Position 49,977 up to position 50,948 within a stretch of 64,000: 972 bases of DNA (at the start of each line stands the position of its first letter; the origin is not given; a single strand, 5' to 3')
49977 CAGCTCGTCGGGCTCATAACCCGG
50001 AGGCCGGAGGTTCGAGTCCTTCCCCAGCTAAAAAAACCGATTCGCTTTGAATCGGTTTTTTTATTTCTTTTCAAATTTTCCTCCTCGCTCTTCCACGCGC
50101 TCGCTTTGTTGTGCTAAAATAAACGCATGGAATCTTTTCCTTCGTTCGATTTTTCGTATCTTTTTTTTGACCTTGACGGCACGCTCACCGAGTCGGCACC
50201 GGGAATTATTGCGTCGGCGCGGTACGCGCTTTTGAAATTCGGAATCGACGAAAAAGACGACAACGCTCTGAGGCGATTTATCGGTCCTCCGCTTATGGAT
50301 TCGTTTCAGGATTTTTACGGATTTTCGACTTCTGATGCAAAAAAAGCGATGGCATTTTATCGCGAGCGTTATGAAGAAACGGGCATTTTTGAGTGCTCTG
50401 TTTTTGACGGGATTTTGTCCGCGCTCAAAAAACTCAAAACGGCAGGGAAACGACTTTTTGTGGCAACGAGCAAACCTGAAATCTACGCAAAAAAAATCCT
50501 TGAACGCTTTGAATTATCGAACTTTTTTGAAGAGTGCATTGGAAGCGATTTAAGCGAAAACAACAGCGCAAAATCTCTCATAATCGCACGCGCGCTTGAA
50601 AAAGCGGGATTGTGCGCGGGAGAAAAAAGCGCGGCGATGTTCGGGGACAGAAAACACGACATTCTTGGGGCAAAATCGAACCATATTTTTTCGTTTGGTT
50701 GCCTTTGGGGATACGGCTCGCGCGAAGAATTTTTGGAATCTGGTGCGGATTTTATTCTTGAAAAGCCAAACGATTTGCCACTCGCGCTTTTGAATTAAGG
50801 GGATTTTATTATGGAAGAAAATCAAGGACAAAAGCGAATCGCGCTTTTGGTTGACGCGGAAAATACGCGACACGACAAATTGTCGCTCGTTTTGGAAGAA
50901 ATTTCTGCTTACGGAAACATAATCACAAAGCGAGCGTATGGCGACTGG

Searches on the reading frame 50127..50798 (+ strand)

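Call 65: search_protein_families(library=pfam, proteins=[window:50127-50798:+], max_evalue=0.001)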
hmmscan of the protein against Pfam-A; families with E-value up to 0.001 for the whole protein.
window:50127-50798:+ (223 aa): 4 families
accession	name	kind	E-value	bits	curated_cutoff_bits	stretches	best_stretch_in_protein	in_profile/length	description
PF13419.12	HAD_2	-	4.8e-28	98.9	23.8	1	13-187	2-173/178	Haloacid dehalogenase-like hydrolase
PF00702.32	Hydrolase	-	4.8e-18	66.7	26.4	1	12-184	4-189/191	haloacid dehalogenase-like hydrolase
PF12710.13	HAD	-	1.6e-11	45.4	27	1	12-179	1-185/189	haloacid dehalogenase-like hydrolase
PF08282.18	Hydrolase_3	-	0.0003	21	20.9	0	97-148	21-70/255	haloacid dehalogenase-like hydrolase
